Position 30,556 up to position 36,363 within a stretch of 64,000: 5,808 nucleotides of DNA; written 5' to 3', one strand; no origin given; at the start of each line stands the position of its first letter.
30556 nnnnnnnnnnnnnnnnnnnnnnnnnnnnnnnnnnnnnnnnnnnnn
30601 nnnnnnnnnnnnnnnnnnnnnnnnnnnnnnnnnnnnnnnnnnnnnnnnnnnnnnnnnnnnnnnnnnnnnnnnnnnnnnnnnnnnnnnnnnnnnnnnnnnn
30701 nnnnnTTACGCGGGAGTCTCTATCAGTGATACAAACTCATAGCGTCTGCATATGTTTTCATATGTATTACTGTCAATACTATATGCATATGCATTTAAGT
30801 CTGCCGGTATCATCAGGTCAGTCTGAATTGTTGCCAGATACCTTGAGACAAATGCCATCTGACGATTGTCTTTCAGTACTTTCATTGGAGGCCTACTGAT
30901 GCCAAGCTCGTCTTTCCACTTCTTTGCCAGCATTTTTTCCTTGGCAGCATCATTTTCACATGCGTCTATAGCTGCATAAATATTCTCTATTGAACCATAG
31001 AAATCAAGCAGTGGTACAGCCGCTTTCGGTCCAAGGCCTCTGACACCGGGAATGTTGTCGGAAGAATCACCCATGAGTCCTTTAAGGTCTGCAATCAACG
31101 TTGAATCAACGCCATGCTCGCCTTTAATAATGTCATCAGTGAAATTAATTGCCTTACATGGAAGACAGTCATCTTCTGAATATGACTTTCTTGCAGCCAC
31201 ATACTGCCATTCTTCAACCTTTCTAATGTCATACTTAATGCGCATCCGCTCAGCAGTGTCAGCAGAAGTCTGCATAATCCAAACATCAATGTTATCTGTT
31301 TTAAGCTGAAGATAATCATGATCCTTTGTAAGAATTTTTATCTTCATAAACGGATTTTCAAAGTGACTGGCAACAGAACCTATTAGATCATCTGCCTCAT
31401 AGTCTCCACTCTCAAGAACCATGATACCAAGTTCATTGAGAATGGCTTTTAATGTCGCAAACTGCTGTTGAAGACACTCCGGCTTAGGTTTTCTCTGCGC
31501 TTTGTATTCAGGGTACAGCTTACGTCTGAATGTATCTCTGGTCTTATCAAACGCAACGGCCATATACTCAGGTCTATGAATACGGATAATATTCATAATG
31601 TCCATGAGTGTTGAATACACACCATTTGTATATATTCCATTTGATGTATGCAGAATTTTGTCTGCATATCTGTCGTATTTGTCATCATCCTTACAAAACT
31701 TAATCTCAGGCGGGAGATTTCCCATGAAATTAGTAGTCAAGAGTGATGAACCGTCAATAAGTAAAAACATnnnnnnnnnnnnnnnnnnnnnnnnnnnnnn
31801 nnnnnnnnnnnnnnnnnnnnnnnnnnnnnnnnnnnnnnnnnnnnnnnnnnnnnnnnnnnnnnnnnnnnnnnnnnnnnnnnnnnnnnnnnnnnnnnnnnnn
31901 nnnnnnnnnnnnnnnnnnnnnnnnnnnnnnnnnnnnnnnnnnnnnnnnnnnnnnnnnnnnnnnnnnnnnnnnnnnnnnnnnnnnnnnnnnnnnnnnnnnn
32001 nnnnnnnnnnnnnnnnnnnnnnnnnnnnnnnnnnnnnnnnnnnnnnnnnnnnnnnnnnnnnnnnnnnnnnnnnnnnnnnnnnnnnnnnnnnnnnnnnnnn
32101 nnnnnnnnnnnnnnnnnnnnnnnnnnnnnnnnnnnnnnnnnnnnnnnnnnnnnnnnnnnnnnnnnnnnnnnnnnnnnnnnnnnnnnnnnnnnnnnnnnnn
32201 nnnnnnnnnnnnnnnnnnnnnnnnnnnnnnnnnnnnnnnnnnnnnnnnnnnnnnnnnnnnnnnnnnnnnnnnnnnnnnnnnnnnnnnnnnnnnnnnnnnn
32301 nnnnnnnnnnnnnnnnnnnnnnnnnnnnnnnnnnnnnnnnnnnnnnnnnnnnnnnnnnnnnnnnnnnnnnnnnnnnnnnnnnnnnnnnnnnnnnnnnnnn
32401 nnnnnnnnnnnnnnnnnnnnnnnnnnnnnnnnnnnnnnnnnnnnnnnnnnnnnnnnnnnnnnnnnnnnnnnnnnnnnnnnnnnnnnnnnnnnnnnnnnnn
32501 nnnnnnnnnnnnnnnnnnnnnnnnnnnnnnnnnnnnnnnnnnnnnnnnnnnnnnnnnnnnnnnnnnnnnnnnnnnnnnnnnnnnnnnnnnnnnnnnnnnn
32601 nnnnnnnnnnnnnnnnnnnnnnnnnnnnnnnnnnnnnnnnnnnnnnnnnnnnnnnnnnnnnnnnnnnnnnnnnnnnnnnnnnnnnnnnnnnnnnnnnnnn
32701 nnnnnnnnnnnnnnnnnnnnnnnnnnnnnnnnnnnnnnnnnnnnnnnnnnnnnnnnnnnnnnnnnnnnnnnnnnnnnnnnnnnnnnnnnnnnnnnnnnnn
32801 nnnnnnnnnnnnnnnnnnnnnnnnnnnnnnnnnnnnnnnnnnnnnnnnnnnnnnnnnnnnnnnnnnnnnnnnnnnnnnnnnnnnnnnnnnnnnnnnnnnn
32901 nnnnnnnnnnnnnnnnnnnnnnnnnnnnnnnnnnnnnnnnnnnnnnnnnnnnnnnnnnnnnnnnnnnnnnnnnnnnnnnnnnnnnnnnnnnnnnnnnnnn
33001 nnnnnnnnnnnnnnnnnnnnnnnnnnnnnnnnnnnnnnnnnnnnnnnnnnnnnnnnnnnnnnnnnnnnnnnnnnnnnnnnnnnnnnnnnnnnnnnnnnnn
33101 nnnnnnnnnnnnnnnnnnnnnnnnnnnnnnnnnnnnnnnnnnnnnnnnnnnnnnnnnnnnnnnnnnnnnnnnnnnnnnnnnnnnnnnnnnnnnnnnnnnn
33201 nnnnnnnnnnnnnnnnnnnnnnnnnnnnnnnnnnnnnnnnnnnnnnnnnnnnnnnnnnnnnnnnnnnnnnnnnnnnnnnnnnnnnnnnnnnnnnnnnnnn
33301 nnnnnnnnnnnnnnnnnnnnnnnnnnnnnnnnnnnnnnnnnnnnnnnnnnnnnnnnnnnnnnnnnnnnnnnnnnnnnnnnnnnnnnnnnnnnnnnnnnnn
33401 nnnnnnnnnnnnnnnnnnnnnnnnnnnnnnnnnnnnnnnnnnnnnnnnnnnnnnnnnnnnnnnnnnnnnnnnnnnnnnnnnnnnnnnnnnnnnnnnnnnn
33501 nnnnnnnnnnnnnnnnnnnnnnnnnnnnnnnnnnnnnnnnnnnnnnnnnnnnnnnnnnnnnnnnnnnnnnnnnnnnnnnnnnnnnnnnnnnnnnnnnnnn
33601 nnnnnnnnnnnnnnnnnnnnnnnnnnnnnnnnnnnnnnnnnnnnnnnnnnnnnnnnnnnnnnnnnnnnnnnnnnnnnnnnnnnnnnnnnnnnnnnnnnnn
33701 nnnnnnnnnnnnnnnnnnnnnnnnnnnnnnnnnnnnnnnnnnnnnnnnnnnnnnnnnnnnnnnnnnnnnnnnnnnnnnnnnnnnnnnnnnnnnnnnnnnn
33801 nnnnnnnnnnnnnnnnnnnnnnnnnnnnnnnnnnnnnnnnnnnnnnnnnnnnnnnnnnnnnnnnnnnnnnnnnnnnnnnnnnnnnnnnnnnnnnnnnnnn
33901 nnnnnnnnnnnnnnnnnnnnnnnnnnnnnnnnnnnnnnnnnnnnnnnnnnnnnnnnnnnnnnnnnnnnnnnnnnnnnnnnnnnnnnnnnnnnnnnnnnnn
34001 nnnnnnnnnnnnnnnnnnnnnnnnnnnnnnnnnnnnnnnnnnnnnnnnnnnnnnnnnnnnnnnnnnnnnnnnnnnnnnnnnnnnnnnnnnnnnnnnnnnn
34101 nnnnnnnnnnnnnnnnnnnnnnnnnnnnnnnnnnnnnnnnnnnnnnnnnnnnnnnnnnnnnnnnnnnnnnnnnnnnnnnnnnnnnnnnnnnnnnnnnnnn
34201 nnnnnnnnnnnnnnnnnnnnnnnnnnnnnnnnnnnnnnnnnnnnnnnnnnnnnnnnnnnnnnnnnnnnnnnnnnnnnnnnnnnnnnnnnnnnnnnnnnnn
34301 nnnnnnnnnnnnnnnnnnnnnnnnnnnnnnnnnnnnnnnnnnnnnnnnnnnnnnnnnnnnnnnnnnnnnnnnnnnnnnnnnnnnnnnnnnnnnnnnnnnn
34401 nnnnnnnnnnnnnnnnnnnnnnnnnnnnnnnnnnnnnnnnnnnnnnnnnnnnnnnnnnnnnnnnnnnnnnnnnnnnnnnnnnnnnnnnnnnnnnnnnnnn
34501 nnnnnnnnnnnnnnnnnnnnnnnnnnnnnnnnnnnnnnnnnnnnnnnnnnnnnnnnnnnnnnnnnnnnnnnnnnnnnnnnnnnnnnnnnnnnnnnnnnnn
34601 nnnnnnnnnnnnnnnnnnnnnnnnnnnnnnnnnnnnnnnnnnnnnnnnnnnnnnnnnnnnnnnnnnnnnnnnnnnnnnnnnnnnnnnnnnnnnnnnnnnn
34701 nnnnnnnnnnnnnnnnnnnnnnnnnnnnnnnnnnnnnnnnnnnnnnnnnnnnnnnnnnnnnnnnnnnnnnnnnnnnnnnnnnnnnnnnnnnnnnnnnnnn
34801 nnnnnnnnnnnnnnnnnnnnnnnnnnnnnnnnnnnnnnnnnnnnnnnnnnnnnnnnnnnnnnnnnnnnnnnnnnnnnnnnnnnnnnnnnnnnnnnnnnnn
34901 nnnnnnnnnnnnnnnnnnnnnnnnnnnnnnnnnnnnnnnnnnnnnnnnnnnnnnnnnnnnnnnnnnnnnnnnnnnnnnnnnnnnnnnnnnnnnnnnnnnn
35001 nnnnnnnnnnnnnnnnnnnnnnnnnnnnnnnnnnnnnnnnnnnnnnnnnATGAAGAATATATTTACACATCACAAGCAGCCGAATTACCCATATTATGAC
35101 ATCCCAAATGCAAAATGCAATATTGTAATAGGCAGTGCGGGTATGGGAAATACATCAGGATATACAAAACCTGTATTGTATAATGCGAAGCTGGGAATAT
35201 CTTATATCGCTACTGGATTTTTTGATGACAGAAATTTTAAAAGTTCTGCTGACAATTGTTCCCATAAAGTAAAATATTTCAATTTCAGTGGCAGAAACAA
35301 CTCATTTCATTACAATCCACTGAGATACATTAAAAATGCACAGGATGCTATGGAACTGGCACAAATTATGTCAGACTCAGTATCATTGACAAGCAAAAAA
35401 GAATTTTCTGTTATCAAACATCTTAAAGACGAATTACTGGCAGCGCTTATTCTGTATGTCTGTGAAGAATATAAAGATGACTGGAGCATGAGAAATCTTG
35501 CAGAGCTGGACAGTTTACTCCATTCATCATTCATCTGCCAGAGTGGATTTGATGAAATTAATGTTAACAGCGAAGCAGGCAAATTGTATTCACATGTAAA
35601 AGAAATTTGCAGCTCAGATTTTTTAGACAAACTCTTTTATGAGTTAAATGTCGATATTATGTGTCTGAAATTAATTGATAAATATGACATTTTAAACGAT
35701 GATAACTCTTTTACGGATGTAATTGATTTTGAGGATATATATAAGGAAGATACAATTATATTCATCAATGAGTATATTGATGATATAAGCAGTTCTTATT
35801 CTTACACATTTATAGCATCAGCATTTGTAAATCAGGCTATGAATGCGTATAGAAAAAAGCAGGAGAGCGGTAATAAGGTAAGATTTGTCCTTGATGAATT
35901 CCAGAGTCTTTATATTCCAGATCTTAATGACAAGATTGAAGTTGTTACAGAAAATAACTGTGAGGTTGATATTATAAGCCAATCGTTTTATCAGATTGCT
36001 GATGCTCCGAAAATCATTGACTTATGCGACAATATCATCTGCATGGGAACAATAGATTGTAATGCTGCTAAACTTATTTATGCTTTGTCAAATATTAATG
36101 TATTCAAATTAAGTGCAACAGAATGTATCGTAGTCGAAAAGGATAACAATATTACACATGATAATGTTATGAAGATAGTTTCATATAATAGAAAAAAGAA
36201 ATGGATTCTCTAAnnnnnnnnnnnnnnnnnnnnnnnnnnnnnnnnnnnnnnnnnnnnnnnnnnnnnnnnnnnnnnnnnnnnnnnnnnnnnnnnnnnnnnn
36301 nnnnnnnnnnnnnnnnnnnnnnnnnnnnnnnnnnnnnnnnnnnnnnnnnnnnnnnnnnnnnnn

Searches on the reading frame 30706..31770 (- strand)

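Call 9: search_protein_families(library=pfam, proteins=[window:30706-31770:-], max_evalue=0.01)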
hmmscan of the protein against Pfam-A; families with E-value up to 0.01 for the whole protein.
window:30706-31770:- (354 aa): 2 families
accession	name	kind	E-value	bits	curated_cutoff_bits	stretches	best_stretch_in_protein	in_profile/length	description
PF02739.22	5_3_exonuc_N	-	9.9e-40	136.4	34.3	1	2-171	2-152/164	5'-3' exonuclease, N-terminal resolvase-like domain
PF01367.25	5_3_exonuc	-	3.5e-24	85.6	40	1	223-330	3-91/97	5'-3' exonuclease, C-terminal SAM fold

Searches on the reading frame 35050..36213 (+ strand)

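Call 11: search_protein_families(library=pfam, proteins=[window:35050-36213:+], max_evalue=0.01)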
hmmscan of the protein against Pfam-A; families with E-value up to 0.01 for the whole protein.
window:35050-36213:+ (387 aa): 2 families
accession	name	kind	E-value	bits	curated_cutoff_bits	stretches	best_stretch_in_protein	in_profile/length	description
PF02534.20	T4SS-DNA_transf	-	4e-08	33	20.1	1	226-318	252-346/468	Type IV secretory system Conjugative DNA transfer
PF12696.13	TraG-D_C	-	4.7e-05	23.7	22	1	277-341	2-73/126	TraM recognition site of TraD and TraG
